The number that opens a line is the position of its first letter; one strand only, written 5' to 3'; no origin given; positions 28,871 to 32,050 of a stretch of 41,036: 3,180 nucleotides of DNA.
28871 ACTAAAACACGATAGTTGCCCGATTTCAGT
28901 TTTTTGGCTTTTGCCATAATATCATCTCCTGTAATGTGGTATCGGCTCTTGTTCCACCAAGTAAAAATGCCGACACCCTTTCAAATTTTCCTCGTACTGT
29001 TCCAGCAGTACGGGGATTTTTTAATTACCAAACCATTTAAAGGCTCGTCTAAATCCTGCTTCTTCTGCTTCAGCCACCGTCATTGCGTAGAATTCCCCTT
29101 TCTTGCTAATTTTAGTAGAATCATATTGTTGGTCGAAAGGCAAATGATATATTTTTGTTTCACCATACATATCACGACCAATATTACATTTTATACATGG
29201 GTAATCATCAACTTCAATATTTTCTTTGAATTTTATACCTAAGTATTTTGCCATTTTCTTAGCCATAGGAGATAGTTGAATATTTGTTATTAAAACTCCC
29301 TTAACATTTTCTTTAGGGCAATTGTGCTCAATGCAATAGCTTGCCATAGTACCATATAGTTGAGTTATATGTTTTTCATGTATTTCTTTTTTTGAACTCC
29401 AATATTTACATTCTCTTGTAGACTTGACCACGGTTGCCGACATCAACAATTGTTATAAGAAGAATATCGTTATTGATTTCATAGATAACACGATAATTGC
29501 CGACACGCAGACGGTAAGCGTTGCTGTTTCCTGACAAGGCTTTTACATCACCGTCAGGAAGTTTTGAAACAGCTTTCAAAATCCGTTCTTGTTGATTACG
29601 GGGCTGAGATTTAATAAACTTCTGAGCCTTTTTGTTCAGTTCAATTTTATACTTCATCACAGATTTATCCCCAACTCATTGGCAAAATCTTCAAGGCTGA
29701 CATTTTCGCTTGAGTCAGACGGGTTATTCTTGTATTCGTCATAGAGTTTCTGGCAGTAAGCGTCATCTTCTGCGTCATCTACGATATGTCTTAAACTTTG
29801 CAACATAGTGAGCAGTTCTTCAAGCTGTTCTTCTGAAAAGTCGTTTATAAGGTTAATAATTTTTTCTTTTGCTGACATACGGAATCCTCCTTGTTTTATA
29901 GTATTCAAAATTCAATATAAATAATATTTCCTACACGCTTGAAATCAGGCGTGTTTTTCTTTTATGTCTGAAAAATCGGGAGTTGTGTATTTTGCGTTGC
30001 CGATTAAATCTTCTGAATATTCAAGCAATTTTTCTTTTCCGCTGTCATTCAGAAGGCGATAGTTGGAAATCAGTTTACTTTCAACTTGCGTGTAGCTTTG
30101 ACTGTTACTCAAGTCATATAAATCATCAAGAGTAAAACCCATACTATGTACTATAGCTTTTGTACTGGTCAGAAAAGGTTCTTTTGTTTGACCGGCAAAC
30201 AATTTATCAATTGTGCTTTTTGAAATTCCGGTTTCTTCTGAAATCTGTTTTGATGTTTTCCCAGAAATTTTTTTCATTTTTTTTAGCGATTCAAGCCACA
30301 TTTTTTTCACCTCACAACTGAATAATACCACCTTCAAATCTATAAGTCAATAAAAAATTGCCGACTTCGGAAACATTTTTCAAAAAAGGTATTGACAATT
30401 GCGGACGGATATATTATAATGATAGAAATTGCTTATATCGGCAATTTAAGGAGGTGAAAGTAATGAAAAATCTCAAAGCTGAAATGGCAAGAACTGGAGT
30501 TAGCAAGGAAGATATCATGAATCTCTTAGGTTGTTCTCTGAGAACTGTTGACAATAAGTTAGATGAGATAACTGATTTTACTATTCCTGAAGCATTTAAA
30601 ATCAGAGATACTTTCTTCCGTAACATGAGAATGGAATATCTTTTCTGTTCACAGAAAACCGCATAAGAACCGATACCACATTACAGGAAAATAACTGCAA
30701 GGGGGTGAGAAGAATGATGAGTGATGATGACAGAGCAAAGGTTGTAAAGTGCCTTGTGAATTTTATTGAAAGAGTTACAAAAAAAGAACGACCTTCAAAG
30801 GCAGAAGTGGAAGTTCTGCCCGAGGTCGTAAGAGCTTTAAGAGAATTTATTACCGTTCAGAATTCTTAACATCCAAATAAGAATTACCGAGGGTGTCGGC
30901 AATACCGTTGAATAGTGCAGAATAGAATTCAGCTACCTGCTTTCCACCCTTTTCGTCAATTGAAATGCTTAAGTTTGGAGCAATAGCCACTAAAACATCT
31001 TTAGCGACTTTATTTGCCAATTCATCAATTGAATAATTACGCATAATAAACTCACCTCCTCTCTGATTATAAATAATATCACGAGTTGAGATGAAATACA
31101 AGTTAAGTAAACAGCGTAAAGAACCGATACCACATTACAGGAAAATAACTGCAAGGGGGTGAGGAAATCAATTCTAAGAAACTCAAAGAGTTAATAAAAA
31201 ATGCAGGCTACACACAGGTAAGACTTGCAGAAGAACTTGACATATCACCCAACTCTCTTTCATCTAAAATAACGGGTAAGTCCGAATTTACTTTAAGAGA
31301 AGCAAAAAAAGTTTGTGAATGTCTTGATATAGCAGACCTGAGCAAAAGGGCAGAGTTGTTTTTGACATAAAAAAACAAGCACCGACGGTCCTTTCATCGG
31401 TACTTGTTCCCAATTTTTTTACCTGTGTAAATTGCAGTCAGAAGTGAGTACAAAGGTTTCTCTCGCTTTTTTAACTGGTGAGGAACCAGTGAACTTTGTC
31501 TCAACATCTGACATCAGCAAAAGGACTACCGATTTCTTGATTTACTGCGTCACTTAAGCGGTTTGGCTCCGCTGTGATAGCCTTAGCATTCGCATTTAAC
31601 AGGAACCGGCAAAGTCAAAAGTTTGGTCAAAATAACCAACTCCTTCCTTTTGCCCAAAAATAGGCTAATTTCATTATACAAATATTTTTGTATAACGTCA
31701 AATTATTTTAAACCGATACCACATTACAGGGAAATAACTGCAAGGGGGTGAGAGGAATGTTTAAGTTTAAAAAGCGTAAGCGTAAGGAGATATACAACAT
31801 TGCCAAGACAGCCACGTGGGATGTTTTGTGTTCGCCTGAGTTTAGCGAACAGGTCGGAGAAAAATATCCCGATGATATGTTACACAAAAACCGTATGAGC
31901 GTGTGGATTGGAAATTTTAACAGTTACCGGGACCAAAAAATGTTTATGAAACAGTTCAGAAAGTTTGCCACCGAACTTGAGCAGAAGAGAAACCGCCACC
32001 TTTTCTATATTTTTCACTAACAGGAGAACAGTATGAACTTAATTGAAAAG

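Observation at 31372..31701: Self-contained antisense transcription unit (promoter, palindromic operator, bidirectional terminator) with no convincing ORF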

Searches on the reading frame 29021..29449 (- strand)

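Call 17: search_protein_families(library=pfam, max_evalue=0.01, proteins=[window:29021-29449:-])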
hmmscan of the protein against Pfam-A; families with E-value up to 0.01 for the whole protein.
window:29021-29449:- (142 aa): 1 family
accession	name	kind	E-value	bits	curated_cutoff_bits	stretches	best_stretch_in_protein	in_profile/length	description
PF04471.18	Mrr_cat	-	0.001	19.6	21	1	13-69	53-99/115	Restriction endonuclease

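Call 18: search_protein_families(library=phrogs, max_evalue=0.001, proteins=[window:29021-29449:-])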
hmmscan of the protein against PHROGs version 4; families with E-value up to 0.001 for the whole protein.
window:29021-29449:- (142 aa): 1 family
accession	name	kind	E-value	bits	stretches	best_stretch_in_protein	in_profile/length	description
phrog_21287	-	moron, auxiliary metabolic gene and host takeover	3.4e-05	24.5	1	85-135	107-154/157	membrane associated protein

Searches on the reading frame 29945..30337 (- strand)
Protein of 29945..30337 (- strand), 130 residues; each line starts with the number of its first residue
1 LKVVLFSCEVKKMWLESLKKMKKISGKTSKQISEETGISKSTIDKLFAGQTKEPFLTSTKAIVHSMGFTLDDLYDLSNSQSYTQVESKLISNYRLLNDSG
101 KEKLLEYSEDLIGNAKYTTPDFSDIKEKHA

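Call 17: search_protein_families(library=pfam, max_evalue=0.01, proteins=[window:29945-30337:-])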
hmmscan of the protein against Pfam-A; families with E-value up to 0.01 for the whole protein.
window:29945-30337:- (130 aa): 4 families
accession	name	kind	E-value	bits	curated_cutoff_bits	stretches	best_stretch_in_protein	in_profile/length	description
PF12844.13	HTH_19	-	1.2e-05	25.5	30.2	1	17-76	3-61/64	Helix-turn-helix domain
PF01381.28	HTH_3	-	0.00057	20.3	23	1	18-51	1-34/55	Helix-turn-helix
PF08281.18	Sigma70_r4_2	-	0.0016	18.5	25.7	1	21-45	21-45/54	Sigma-70, region 4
PF13443.12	HTH_26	-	0.0024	18.5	22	1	18-76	2-60/63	Cro/C1-type HTH DNA-binding domain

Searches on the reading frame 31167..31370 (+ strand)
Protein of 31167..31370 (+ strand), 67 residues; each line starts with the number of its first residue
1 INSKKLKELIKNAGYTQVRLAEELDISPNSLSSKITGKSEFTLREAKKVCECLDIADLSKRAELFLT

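Call 17: search_protein_families(library=pfam, max_evalue=0.01, proteins=[window:31167-31370:+])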
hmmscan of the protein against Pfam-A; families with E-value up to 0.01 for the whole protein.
window:31167-31370:+ (67 aa): 6 families
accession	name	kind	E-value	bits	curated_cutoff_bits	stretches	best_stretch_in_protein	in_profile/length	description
PF01381.28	HTH_3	-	1.3e-08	35.1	23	1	6-55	1-50/55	Helix-turn-helix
PF13443.12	HTH_26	-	6.8e-06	26.7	22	1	5-55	1-52/63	Cro/C1-type HTH DNA-binding domain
PF12844.13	HTH_19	-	7.6e-06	26.2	30.2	1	4-55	2-53/64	Helix-turn-helix domain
PF13412.12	HTH_24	-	8.5e-05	22.5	21.9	1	6-32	9-35/48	Winged helix-turn-helix DNA-binding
PF13560.12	HTH_31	-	0.00086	20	27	1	6-64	6-64/64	Helix-turn-helix domain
PF02954.25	HTH_8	-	0.0037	17.4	22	1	6-35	10-39/42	Bacterial regulatory protein, Fis family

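Call 18: search_protein_families(library=phrogs, max_evalue=0.001, proteins=[window:31167-31370:+])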
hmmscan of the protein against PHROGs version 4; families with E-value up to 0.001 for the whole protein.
window:31167-31370:+ (67 aa): 10 families
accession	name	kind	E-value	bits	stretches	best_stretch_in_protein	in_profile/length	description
phrog_3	-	transcription regulation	1.6e-10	42.3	1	3-59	90-140/430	transcriptional repressor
phrog_4583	-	transcription regulation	1.2e-08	35.8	1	5-55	14-64/81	transcriptional repressor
phrog_8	-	transcription regulation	7.3e-08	33.2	1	3-55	78-130/346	transcriptional regulator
phrog_2967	-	transcription regulation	1.1e-07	32.6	1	3-55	12-64/225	transcriptional regulator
phrog_1373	-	transcription regulation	8.8e-07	30.1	1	5-56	67-118/166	transcriptional regulator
phrog_2439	-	transcription regulation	8.9e-06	25.8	1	1-55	7-61/367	transcriptional regulator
phrog_4779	-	transcription regulation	3.8e-05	25.1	1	3-58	4-61/98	transcriptional regulator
phrog_4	-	transcription regulation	5.6e-05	23.3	1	3-58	138-191/400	transcriptional repressor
phrog_1728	-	transcription regulation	6.3e-05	23.1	1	4-61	6-62/380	transcriptional regulator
phrog_2328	-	transcription regulation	0.00026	21.8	1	6-50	20-64/128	transcriptional repressor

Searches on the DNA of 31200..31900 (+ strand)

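Call 7: search_rna_families(source=window, start=31200, end=31900, threshold=evalue, max_evalue=1, show_alignments=2)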
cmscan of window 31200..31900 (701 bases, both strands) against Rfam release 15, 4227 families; matches with E-value up to 1: 3.
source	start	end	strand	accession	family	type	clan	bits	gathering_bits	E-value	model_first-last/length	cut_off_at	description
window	31373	31594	-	RF02986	FuFi-1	Gene; sRNA;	-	115.6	59.6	2.2e-26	1-175/175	no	FuFi-1 RNA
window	31610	31697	-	RF01480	rli52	Cis-reg;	-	25.9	70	0.14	1-95/95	no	Listeria sRNA rli52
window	31358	31383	-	RF01080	UPD-PKib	Cis-reg;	-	20.5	39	0.46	1-32/32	no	Pseudoknot of upstream pseudoknot domain (UPD) of the 3'UTR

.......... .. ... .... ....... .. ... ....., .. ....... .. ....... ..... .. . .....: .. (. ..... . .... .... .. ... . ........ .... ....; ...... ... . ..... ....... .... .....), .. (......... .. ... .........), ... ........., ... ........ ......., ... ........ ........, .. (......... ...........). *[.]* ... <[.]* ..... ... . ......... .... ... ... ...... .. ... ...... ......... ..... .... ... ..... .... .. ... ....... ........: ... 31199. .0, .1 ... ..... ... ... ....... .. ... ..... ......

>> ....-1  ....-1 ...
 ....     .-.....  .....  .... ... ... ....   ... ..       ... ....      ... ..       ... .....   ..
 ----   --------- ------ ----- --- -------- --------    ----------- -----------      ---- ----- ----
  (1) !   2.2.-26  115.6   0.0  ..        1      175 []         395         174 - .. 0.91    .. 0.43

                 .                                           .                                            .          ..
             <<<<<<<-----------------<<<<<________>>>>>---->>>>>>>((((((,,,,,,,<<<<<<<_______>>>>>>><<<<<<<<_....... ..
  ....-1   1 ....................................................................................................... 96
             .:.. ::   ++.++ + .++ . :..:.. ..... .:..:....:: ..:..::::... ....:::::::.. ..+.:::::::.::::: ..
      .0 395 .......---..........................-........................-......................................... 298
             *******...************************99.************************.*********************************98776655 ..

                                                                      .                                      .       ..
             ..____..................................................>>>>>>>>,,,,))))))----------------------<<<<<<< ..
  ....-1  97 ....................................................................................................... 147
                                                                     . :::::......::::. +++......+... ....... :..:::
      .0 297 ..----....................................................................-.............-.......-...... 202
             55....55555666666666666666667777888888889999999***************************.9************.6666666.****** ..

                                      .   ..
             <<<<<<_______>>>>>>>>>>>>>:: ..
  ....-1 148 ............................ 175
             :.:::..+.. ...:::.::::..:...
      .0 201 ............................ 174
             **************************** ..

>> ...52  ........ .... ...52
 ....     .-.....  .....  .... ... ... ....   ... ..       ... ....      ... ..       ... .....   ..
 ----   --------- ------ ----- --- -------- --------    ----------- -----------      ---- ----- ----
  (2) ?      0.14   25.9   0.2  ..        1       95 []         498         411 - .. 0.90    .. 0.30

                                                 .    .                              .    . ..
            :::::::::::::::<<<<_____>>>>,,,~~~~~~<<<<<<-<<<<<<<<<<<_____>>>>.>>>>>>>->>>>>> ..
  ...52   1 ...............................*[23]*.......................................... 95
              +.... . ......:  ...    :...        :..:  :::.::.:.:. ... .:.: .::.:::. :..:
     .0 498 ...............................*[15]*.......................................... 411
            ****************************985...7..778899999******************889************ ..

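Call 13: search_dna_similar(query=window:31300-31800:+, collection=phages, mode=distant, max_rows=30)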
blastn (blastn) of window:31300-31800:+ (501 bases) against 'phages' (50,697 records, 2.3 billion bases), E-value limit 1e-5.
No match.
